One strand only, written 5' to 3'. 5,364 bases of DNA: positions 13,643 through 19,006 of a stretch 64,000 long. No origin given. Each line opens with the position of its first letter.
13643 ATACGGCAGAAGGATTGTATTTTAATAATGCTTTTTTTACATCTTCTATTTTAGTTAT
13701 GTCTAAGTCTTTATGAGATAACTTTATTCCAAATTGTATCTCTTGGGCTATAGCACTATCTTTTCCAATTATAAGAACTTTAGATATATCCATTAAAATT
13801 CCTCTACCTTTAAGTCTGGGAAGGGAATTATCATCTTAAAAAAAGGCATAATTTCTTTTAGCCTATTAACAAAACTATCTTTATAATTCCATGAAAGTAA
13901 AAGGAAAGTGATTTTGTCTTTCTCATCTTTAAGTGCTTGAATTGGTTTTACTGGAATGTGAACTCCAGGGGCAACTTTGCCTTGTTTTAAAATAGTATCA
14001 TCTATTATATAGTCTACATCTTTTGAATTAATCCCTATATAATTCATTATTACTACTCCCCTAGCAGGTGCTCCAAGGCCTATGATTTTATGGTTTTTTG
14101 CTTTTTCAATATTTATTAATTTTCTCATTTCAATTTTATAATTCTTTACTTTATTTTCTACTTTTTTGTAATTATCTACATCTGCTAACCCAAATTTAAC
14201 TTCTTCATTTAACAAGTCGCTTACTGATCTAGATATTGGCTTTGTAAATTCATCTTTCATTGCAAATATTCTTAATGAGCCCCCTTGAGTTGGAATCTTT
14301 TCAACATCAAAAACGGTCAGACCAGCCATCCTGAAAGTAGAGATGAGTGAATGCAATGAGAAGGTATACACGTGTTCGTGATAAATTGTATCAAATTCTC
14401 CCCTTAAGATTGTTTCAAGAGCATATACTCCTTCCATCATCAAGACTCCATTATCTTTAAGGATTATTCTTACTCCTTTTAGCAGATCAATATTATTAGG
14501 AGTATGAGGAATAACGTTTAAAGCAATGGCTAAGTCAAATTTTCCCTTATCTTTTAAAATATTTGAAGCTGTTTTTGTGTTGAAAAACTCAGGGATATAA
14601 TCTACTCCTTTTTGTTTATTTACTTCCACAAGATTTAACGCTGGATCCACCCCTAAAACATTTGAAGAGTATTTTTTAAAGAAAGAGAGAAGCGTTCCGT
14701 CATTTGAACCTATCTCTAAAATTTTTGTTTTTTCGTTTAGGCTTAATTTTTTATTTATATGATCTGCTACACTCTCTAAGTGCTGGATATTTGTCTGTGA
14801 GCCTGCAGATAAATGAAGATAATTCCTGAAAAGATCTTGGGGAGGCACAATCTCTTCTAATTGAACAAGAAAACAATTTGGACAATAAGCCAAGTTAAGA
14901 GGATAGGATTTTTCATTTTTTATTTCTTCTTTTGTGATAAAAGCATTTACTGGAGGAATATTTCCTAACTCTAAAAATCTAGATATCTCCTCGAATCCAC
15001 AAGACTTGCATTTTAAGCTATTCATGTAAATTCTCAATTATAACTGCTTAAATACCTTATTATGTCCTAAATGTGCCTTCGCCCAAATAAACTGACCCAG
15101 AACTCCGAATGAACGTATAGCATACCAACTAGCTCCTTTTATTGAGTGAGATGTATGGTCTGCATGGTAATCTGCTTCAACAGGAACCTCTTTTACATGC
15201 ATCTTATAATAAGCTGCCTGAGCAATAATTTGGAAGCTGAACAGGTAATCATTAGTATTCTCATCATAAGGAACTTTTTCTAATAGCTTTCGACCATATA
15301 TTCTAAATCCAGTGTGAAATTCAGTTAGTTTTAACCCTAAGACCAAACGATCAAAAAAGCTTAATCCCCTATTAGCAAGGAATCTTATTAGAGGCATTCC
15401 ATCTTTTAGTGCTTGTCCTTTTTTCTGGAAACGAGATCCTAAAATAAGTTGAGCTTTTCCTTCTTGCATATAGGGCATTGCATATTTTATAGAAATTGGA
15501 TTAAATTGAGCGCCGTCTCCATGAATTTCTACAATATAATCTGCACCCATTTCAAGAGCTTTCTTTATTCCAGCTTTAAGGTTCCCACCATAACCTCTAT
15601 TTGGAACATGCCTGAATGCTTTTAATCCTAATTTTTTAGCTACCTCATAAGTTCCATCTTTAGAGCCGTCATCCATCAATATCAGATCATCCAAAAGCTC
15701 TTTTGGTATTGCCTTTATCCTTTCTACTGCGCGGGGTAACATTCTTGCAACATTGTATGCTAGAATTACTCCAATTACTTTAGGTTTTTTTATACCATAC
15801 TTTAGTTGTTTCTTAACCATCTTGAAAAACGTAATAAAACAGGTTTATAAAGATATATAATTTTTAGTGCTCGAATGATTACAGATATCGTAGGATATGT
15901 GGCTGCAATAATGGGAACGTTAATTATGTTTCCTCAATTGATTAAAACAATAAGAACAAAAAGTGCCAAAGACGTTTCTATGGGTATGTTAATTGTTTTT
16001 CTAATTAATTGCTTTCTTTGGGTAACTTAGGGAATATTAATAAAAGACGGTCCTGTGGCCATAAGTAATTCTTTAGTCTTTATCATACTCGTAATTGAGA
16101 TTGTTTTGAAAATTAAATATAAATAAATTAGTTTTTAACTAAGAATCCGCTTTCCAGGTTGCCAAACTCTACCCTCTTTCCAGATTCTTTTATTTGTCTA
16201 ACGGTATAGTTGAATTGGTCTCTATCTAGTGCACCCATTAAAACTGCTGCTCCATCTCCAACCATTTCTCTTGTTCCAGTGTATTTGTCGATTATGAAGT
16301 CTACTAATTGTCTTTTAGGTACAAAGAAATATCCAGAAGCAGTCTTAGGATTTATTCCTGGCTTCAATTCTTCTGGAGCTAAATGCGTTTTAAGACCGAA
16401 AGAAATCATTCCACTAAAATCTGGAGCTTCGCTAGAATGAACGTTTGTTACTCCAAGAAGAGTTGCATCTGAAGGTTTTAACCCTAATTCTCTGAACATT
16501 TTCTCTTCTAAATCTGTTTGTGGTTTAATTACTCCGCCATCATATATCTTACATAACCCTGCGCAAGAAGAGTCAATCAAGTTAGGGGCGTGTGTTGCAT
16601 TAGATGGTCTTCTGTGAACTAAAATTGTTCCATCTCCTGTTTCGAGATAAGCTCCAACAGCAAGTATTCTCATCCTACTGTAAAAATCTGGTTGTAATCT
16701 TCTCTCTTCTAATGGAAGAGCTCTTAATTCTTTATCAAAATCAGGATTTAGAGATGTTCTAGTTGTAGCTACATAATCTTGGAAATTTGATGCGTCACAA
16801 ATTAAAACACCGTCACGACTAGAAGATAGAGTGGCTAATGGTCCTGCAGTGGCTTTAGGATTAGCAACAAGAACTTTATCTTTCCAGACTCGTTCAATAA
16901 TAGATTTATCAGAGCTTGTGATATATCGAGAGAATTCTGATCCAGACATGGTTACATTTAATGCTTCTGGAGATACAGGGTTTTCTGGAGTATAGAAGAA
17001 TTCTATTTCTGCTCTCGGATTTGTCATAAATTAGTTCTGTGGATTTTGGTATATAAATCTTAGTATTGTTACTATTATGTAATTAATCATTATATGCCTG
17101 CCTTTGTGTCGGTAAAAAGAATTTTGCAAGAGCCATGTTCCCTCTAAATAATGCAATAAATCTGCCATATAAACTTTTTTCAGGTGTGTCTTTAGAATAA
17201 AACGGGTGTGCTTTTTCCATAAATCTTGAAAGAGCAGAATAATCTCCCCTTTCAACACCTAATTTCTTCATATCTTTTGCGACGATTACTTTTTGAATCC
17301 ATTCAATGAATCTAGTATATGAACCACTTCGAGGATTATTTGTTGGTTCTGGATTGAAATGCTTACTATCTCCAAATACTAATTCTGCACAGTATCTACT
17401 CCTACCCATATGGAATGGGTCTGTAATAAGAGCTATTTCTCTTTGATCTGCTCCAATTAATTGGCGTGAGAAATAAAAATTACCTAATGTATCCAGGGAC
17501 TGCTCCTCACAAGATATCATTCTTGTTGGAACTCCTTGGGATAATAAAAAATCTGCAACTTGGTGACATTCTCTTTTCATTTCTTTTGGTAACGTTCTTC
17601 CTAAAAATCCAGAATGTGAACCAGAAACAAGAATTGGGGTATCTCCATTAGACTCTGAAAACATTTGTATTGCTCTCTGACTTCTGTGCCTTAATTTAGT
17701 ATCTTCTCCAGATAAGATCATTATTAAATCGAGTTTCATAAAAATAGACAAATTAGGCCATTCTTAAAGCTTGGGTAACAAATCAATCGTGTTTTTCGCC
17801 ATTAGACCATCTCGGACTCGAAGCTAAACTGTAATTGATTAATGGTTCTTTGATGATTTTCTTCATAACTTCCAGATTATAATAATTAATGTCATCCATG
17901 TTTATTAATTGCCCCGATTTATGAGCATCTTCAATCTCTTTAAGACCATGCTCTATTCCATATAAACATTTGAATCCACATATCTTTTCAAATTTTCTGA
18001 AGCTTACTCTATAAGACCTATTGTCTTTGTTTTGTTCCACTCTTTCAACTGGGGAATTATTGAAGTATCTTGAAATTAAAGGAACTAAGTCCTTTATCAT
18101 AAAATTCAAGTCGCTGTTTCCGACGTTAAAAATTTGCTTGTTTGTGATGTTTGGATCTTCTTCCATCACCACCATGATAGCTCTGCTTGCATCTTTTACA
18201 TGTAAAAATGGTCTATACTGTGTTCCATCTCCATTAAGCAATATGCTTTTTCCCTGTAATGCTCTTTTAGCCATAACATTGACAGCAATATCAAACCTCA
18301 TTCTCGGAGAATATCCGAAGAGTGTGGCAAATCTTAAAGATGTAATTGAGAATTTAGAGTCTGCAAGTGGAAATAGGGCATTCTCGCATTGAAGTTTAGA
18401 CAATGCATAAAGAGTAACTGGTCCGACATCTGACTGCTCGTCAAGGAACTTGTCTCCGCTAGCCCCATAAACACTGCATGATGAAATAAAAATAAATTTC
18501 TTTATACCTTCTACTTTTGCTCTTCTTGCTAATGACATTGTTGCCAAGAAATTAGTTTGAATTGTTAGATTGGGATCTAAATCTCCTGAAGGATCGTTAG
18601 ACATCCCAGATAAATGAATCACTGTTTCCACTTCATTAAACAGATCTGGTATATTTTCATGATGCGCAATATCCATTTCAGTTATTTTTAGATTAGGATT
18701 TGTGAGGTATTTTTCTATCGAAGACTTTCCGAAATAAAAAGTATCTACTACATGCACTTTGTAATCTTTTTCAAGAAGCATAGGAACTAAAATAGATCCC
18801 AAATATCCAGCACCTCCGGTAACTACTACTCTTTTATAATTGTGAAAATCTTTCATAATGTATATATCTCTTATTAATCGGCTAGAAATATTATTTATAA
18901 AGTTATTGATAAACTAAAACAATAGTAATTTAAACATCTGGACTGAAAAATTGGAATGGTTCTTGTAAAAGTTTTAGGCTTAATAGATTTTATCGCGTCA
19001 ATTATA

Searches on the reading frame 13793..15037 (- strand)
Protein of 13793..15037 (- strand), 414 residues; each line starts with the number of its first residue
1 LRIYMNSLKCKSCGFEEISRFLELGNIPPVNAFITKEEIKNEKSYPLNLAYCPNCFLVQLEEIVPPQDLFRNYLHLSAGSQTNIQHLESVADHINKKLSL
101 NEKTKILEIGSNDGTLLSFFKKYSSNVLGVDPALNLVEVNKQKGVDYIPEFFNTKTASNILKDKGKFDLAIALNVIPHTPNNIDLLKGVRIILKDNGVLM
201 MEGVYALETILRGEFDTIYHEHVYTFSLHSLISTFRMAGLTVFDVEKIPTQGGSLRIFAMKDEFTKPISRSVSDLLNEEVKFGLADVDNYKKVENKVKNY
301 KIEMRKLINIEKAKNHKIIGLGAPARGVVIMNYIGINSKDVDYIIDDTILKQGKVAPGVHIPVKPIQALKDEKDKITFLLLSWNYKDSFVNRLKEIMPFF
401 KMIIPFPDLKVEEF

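Call 6: search_protein_families(library=pfam, proteins=[window:13793-15037:-], max_evalue=1)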
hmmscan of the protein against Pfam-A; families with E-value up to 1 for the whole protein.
window:13793-15037:- (414 aa): 10 families
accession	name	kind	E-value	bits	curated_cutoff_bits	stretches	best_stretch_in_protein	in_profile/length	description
PF08484.17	Methyltransf_14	-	9.6e-38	129.9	23.5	1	249-405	1-158/160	C-methyltransferase C-terminal domain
PF08421.16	Methyltransf_13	-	1.1e-18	67.6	31.3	1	10-70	1-62/62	Putative zinc binding domain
PF13489.12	Methyltransf_23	-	5.5e-15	55.9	27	1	96-242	14-161/164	Methyltransferase domain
PF08242.18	Methyltransf_12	-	1.3e-11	45.5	30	1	107-199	1-98/98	Methyltransferase domain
PF08241.18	Methyltransf_11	-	1.3e-07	32.6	21.2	1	107-200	1-94/95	Methyltransferase domain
PF13649.12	Methyltransf_25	-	8.6e-06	26.8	27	1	106-197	1-97/97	Methyltransferase domain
PF13847.12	Methyltransf_31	-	0.00038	20.6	27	1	101-207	2-115/145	Methyltransferase domain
PF05219.18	DREV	-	0.054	13.1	26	1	99-202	91-187/265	DREV methyltransferase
PF08003.17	Methyltransf_9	-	0.066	12.6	23.8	1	92-203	105-219/315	Protein of unknown function (DUF1698)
PF15874.10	Il2rg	-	0.13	13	27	0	91-146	19-78/92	Putative Interleukin 2 receptor, gamma chain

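Call 7: search_protein_families(library=ncbifam, proteins=[window:13793-15037:-], max_evalue=1)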
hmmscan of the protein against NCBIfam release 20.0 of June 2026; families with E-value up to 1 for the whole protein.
window:13793-15037:- (414 aa): 12 families
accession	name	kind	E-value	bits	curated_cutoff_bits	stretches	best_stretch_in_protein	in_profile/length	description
TIGR01983.1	UbiG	equivalog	1.3e-07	31.1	102.95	1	84-201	27-151/228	bifunctional 2-polyprenyl-6-hydroxyphenol methylase/3-demethylubiquinol 3-O-methyltransferase UbiG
TIGR00452.1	TIGR00452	equivalog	3.8e-05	22.6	275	1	94-203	109-221/316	tRNA 5-methoxyuridine(34)/uridine 5-oxyacetic acid(34) synthase CmoB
NF045667.1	MTase_DVU1556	equivalog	0.00016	21.2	155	1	96-242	16-162/213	DVU_1556 family methyltransferase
NF011650.0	PRK15068.1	equivalog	0.00061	18.7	209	1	93-204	113-228/324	tRNA 5-methoxyuridine(34)/uridine 5-oxyacetic acid(34) synthase CmoB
TIGR04345.1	ovoA_Cterm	equivalog_domain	0.0015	18.1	170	1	154-207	122-175/242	putative 4-mercaptohistidine N1-methyltransferase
NF053839.1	CPFASynBruc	equivalog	0.0025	16.8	600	1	92-249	164-326/410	cyclopropane fatty acid synthase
NF043040.1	corrin_prot_MT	hypoth_equivalog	0.012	15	180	1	86-200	26-146/216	corrinoid protein-associated methyltransferase CpaM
TIGR02021.1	BchM-ChlM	equivalog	0.018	14.4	158.9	1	102-182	54-134/218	magnesium protoporphyrin IX methyltransferase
NF008686.0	PRK11705.1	equivalog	0.036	13.1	400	1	92-204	157-268/383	cyclopropane fatty acyl phospholipid synthase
NF041675.1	sarc_dimgly_tmase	equivalog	0.039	13.9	550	1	138-225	107-194/278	sarcosine/dimethylglycine N-methyltransferase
TIGR02081.1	metW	equivalog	0.062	12.8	189.5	1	100-187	11-96/194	methionine biosynthesis protein MetW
NF000499.2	Erm23S_rRNA_broad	equivalog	0.087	12.2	212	1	86-132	7-53/244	23S ribosomal RNA methyltransferase Erm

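Call 49: search_solved_structures(query=window:13796-15037:-, max_evalue=1e-20, show_alignments=4)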
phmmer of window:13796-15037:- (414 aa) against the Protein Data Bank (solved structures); distinct sequences matched with E-value up to 1e-20: 10.
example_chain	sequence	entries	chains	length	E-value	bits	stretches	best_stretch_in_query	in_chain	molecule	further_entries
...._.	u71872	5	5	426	7.3e-69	236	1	9-392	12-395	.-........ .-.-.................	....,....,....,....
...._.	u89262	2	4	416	1.7e-55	192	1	9-397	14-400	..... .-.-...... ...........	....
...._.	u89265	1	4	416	2.1e-54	188.4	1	9-395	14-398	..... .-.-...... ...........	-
3ndi_A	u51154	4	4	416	2.5e-51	178.3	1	9-395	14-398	Methyltransferase | TcaB9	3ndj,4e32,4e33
4e31_A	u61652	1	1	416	5.5e-51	177.1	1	9-395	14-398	TcaB9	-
4e2y_A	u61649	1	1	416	6.5e-51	176.9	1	9-395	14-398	TcaB9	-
4e2x_A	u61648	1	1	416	9e-51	176.4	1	9-395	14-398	TcaB9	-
4e2w_A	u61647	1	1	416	2.3e-50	175.1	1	9-395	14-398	TcaB9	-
4e2z_A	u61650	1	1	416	2.4e-50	175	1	9-395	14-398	TcaB9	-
4e30_A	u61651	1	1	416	6.1e-50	173.7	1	9-395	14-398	TcaB9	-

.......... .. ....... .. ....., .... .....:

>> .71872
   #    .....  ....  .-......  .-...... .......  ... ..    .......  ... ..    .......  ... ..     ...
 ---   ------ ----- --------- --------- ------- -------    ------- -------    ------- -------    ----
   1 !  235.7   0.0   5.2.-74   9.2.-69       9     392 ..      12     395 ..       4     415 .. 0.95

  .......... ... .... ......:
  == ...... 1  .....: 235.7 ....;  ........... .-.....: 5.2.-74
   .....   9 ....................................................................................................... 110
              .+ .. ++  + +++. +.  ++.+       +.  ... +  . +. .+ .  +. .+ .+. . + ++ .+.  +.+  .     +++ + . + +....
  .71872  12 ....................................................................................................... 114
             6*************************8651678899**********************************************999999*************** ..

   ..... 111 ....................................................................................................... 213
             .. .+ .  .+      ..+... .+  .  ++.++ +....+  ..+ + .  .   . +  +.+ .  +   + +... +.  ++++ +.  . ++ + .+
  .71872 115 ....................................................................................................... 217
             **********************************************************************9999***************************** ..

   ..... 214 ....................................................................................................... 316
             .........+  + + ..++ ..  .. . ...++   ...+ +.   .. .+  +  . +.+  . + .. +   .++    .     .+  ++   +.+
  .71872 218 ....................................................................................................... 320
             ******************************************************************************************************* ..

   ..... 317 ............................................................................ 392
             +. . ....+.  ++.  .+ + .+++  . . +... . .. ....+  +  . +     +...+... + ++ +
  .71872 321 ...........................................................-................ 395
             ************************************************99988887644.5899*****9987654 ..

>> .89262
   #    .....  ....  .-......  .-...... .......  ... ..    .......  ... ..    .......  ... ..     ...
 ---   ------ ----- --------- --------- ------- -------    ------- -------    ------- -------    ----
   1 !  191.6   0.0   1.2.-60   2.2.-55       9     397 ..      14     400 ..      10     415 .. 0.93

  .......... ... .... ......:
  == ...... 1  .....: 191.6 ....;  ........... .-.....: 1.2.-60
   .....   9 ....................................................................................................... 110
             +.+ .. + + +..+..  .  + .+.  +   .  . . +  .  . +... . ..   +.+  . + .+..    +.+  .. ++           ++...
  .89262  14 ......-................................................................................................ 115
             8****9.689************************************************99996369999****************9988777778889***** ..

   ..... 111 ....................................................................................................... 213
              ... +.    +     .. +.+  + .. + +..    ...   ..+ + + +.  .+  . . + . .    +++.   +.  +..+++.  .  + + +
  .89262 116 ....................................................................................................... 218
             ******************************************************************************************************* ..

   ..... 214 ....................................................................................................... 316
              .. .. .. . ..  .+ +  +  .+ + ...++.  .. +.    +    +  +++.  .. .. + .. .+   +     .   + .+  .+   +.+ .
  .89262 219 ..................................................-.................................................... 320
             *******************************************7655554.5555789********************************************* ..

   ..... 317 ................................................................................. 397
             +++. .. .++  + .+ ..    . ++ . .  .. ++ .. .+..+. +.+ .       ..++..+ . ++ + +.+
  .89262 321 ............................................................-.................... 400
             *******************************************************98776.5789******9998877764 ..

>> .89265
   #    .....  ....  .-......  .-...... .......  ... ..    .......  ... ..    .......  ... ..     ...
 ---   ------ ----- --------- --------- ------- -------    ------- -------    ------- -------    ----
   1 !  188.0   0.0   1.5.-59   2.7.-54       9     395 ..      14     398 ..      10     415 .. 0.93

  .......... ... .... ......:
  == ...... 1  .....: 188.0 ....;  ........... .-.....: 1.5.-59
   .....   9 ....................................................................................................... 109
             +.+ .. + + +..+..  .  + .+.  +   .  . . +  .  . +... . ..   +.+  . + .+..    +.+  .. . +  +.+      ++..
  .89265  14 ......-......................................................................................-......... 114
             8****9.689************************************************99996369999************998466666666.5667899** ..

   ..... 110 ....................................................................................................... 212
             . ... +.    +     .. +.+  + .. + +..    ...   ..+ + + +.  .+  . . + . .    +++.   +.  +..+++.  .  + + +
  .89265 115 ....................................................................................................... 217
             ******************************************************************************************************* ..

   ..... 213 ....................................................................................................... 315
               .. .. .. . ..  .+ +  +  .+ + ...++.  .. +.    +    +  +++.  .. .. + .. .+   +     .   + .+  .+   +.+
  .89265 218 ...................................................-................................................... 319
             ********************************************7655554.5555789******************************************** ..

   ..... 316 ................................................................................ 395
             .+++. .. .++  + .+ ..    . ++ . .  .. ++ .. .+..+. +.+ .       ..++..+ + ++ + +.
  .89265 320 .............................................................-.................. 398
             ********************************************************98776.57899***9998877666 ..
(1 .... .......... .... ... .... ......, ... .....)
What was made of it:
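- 13793..15037 (-): Second, unfused C-methyltransferase (MT-B; 414-aa ORF, probably 410 aa from the ATG at 15025). PDB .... 7.3e-69; motif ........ (call 49).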

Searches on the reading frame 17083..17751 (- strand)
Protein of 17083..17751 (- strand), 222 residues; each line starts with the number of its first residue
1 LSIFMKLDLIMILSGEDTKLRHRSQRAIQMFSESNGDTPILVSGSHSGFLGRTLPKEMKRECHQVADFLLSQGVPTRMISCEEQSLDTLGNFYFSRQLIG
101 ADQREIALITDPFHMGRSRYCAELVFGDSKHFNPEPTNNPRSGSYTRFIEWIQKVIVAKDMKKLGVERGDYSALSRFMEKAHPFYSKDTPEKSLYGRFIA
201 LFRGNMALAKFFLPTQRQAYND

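Call 11: search_protein_families(library=pfam, proteins=[window:17083-17751:-], max_evalue=0.01)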
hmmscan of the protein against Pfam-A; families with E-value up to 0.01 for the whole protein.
window:17083-17751:- (222 aa): 1 family
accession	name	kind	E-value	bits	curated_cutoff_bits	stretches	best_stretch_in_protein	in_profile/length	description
PF02698.23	DUF218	-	1.2e-18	67.7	27.6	1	8-125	1-103/133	DUF218 domain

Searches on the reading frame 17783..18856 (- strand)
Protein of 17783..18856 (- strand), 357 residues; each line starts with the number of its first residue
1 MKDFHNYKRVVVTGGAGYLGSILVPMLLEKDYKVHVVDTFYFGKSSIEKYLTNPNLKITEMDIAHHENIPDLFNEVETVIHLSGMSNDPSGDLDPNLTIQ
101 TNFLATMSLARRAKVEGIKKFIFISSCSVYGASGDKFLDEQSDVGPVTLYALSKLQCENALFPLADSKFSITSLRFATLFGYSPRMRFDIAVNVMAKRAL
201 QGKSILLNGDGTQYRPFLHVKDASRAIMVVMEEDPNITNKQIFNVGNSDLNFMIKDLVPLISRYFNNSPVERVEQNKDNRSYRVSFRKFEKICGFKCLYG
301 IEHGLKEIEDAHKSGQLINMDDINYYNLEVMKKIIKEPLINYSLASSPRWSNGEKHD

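Call 11: search_protein_families(library=pfam, proteins=[window:17783-18856:-], max_evalue=0.01)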
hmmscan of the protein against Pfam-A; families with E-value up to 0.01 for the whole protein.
window:17783-18856:- (357 aa): 9 families
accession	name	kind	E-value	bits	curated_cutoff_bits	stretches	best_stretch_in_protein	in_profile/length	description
PF01370.27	Epimerase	-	1e-45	156.5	20.9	1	10-246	1-240/240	NAD dependent epimerase/dehydratase family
PF16363.11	GDP_Man_Dehyd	-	4.6e-30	105.6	27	1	12-248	2-258/332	GDP-mannose 4,6 dehydratase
PF01073.25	3Beta_HSD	-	3.4e-15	56.3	22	1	11-194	1-196/280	3-beta hydroxysteroid dehydrogenase/isomerase family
PF04321.23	RmlD_sub_bind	-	8.1e-15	55.1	27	1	9-235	2-201/287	RmlD substrate binding domain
PF02719.21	Polysacc_synt_2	-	2.3e-09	37.3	20.2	1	10-126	1-128/293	Polysaccharide biosynthesis protein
PF05368.20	NmrA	-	6.1e-09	36.3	27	1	8-126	3-107/298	NmrA-like family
PF13460.12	NAD_binding_10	-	7.6e-08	32.9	27.2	1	14-178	1-145/184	NAD(P)H-binding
PF07993.18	NAD_binding_4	-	5.5e-05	22.9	20.1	0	12-34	1-23/258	Male sterility protein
PF03435.24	Sacchrp_dh_NADP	-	0.0074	17.1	25.1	0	15-85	5-78/129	Saccharopine dehydrogenase NADP binding domain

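Call 48: search_protein_families(library=ncbifam, proteins=[window:17783-18856:-], max_evalue=0.00001)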
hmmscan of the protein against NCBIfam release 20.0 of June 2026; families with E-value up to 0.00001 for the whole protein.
window:17783-18856:- (357 aa): 23 families
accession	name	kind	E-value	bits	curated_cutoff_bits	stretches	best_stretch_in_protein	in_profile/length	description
TIGR01179.1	galE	equivalog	8.1e-33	113.6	262.3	1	9-268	1-278/332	UDP-glucose 4-epimerase GalE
TIGR01181.1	dTDP_gluc_dehyt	equivalog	1.8e-26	93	365.1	1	10-307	2-306/321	dTDP-glucose 4,6-dehydratase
TIGR02197.1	heptose_epim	equivalog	2.3e-22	79.5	274.6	1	10-266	1-261/316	ADP-glyceromanno-heptose 6-epimerase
TIGR04180.1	EDH_00030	hypoth_equivalog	2.2e-19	69.6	475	1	10-275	1-265/297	NAD-dependent 4,6-dehydratase LegB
NF007956.0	PRK10675.1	subfamily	2.3e-17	63.2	394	1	9-248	2-264/338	UDP-glucose 4-epimerase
NF008872.0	PRK11908.1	equivalog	1.3e-16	60.6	294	1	8-269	2-275/349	bifunctional UDP-4-keto-pentose/UDP-xylose synthase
NF005998.1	PRK08125.1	equivalog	2.4e-15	56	777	1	4-270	312-590/649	bifunctional UDP-4-amino-4-deoxy-L-arabinose formyltransferase/UDP-glucuronic acid oxidase ArnA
NF043036.1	ErythonDh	equivalog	9.9e-15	54.5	325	1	9-158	2-157/321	D-erythronate dehydrogenase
NF007582.0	PRK10217.1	equivalog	4.2e-14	52.4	698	1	8-234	2-243/355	dTDP-glucose 4,6-dehydratase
TIGR01214.1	rmlD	equivalog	3.5e-13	49.3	224.05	1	9-230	1-196/285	dTDP-4-dehydrorhamnose reductase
NF007490.0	PRK10084.1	subfamily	2.3e-10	40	649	1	9-246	2-259/361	dTDP-glucose 4,6-dehydratase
NF008360.0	PRK11150.1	equivalog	3.7e-10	39.5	452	1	10-275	2-264/310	ADP-glyceromanno-heptose 6-epimerase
NF011728.1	PRK15181.1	equivalog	4.2e-10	39.1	760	1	7-266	15-283/348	Vi polysaccharide biosynthesis UDP-N-acetylglucosaminuronic acid C-4 epimerase TviC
TIGR03466.1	HpnA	hypoth_equivalog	2.1e-09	36.7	367.65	1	9-166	2-157/327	hopanoid-associated sugar epimerase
TIGR03589.1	PseB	equivalog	1.8e-08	33.7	407.75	1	5-157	2-142/324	UDP-N-acetylglucosamine 4,6-dehydratase (inverting)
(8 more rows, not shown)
